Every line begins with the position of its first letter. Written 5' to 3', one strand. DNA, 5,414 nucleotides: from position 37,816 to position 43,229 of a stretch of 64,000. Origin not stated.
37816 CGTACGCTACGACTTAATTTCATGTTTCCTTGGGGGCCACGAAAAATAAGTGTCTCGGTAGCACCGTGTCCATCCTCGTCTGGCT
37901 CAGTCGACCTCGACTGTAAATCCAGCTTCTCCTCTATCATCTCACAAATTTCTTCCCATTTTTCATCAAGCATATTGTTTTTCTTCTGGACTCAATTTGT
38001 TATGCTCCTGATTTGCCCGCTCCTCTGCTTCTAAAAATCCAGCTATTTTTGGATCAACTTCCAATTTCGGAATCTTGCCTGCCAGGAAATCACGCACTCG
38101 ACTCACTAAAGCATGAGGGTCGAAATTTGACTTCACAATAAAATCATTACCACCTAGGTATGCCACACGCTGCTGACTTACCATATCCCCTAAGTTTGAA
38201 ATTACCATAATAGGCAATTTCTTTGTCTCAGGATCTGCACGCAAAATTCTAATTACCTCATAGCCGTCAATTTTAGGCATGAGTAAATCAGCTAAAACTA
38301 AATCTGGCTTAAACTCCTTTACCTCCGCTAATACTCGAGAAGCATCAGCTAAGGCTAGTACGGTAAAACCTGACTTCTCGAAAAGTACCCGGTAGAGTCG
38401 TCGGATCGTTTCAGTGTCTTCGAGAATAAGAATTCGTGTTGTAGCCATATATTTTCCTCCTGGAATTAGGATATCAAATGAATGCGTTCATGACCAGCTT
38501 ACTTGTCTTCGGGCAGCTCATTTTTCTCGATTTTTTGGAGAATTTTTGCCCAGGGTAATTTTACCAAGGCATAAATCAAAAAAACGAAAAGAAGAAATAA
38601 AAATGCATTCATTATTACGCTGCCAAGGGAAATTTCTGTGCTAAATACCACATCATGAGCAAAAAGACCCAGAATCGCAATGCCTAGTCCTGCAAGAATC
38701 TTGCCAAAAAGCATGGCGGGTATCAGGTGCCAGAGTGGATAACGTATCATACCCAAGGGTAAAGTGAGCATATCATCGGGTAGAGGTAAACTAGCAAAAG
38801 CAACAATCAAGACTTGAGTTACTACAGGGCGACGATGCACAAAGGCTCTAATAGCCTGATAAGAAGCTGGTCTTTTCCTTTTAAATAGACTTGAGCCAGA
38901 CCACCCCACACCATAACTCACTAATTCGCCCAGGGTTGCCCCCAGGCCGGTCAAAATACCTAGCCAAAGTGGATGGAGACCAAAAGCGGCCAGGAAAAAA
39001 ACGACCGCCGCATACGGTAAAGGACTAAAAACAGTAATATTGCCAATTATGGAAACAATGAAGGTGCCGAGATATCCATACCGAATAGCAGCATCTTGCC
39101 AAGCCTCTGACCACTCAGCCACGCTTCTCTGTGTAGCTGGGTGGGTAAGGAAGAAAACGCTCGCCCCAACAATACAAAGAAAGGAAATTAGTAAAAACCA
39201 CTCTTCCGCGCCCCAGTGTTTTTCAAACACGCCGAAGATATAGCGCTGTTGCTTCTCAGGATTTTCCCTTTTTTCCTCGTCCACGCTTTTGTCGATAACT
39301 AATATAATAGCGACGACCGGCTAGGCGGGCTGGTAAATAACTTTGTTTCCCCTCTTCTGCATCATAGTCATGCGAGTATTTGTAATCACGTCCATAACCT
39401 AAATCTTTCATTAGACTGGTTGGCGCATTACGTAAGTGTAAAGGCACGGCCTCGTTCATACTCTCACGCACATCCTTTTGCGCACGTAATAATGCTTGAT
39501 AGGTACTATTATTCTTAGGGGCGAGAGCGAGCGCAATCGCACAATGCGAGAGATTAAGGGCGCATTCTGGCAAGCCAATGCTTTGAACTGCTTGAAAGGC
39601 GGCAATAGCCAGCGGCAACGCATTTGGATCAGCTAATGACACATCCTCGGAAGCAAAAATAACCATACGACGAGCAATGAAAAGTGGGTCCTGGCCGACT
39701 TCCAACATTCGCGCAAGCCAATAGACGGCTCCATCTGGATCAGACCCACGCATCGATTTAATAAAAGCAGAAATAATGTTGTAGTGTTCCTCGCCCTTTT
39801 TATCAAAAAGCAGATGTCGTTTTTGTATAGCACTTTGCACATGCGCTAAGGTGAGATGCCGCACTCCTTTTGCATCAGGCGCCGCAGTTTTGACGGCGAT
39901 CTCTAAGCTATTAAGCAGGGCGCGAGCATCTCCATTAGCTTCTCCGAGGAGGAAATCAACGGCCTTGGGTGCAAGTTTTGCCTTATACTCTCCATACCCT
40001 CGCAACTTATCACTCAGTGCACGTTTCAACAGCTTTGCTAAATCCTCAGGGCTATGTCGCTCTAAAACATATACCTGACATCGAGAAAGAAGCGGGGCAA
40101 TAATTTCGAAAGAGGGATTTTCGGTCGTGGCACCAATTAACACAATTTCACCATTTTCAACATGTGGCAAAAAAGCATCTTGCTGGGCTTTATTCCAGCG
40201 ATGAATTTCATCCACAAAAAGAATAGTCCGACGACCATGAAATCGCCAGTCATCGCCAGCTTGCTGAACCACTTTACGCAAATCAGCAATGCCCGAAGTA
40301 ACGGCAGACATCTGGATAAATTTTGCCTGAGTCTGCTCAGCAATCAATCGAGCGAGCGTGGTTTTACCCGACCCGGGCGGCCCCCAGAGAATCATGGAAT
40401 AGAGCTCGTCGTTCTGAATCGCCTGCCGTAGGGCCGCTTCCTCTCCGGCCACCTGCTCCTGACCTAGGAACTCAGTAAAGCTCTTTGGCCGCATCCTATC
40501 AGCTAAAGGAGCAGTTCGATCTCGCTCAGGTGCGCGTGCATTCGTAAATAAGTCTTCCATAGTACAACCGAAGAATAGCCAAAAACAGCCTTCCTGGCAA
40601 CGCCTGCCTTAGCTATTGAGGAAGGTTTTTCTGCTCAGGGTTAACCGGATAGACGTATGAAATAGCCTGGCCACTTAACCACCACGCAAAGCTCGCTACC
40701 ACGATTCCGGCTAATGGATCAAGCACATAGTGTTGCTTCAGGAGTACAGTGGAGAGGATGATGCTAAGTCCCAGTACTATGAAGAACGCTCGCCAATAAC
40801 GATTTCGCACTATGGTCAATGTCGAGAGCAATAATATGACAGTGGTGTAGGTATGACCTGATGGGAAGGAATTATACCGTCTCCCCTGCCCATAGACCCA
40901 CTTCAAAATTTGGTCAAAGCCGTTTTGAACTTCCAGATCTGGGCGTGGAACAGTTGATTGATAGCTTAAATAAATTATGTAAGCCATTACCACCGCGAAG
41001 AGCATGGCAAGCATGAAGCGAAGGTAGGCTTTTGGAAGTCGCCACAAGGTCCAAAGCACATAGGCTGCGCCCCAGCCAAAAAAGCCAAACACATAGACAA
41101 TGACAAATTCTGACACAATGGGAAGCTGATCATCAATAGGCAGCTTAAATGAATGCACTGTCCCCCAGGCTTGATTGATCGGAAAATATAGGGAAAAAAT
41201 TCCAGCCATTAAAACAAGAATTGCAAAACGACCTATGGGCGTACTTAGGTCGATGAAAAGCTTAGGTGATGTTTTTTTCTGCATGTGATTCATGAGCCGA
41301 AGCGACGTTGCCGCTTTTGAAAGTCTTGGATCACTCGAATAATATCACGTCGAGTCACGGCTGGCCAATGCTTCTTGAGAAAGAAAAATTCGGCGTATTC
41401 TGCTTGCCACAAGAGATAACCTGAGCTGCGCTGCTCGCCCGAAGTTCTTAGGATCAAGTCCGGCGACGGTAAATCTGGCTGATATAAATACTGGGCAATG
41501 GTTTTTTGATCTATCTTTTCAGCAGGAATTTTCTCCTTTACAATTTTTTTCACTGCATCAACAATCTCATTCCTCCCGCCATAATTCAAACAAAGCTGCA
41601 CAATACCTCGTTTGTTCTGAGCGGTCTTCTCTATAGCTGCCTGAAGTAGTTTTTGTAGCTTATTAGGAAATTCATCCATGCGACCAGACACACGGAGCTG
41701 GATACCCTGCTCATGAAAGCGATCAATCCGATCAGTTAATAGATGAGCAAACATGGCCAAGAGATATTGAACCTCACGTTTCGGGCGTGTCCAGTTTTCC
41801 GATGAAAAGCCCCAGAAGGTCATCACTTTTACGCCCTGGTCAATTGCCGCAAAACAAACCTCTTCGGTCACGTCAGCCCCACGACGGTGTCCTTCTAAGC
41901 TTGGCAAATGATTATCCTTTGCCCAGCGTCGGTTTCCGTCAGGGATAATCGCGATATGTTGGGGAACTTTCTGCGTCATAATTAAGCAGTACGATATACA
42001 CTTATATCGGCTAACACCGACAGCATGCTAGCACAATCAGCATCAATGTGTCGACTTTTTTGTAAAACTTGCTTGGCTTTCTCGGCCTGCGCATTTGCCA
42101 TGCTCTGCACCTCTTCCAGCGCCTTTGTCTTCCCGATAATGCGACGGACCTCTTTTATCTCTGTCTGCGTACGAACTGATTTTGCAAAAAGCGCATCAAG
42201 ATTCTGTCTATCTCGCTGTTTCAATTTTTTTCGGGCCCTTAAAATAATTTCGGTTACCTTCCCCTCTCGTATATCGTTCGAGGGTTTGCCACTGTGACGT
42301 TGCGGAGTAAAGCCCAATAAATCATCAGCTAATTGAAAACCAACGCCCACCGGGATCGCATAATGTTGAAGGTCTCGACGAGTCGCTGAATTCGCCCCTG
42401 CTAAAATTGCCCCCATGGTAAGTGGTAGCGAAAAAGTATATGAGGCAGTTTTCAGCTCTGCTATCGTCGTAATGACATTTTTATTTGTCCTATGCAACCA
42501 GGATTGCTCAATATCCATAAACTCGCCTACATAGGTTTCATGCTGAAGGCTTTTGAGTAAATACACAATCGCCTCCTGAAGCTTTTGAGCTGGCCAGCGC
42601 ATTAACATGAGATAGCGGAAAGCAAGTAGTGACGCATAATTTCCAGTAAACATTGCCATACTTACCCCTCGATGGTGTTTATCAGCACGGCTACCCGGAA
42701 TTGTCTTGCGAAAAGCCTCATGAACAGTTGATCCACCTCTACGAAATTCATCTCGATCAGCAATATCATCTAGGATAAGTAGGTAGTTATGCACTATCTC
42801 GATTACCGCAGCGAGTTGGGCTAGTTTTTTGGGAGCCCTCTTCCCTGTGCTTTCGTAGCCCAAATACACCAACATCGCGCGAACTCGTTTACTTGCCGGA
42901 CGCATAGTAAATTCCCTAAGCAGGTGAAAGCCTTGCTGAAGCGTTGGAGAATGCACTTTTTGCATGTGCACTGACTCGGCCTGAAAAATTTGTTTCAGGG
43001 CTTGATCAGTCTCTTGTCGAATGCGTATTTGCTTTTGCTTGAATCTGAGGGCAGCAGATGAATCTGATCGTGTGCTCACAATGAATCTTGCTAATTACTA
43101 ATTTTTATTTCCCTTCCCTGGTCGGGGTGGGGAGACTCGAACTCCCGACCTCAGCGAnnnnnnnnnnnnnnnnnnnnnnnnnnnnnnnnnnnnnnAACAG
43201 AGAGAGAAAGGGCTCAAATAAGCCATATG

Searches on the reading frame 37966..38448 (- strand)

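Call 44: search_protein_families(library=pfam, proteins=[window:37966-38448:-], max_evalue=0.001)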
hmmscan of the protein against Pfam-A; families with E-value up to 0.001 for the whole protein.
window:37966-38448:- (160 aa): 1 family
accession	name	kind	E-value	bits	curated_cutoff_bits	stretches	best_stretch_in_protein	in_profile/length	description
PF00072.30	Response_reg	-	5e-22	78.6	30.2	1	6-118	1-110/111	Response regulator receiver domain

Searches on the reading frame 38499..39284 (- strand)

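Call 44: search_protein_families(library=pfam, proteins=[window:38499-39284:-], max_evalue=0.001)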
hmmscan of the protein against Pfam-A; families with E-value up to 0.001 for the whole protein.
window:38499-39284:- (261 aa): 1 family
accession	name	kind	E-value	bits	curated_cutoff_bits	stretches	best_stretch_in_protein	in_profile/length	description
PF09335.16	VTT_dom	-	1.1e-07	32.7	33.9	1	94-206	5-121/123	VTT domain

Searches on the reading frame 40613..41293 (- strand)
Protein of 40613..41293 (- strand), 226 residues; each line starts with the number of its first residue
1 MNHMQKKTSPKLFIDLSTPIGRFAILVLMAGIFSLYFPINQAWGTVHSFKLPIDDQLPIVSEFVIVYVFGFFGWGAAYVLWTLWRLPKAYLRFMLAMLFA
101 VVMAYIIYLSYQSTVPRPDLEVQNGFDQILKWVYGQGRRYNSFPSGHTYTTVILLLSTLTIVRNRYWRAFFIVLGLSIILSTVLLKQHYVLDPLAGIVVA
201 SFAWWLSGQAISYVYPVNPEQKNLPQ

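Call 44: search_protein_families(library=pfam, proteins=[window:40613-41293:-], max_evalue=0.001)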
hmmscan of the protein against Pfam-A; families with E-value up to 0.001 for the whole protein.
window:40613-41293:- (226 aa): 3 families
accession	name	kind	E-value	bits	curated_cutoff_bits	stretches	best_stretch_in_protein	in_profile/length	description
PF14378.12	PAP2_3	-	1e-14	55.2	27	1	63-206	32-190/190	PAP2 superfamily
PF01569.27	PAP2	-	1.6e-14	54.2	27.2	1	95-207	3-121/130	PAP2 superfamily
PF14360.12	PAP2_C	-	8.9e-07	29.8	27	1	145-206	8-71/74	PAP2 superfamily C-terminal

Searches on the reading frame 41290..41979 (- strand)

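Call 44: search_protein_families(library=pfam, proteins=[window:41290-41979:-], max_evalue=0.001)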
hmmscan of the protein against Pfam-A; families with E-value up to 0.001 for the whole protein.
window:41290-41979:- (229 aa): 1 family
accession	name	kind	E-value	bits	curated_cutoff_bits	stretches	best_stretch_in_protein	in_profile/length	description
PF01255.24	Prenyltransf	-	1.1e-75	254.4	27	1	12-228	1-219/219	Putative undecaprenyl diphosphate synthase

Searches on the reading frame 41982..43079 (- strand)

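Call 44: search_protein_families(library=pfam, proteins=[window:41982-43079:-], max_evalue=0.001)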
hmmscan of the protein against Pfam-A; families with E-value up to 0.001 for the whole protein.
window:41982-43079:- (365 aa): 1 family
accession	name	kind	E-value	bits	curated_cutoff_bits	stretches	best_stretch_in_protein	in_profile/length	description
PF00348.22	polyprenyl_synt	-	1.1e-44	153.1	27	1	59-314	12-250/251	Polyprenyl synthetase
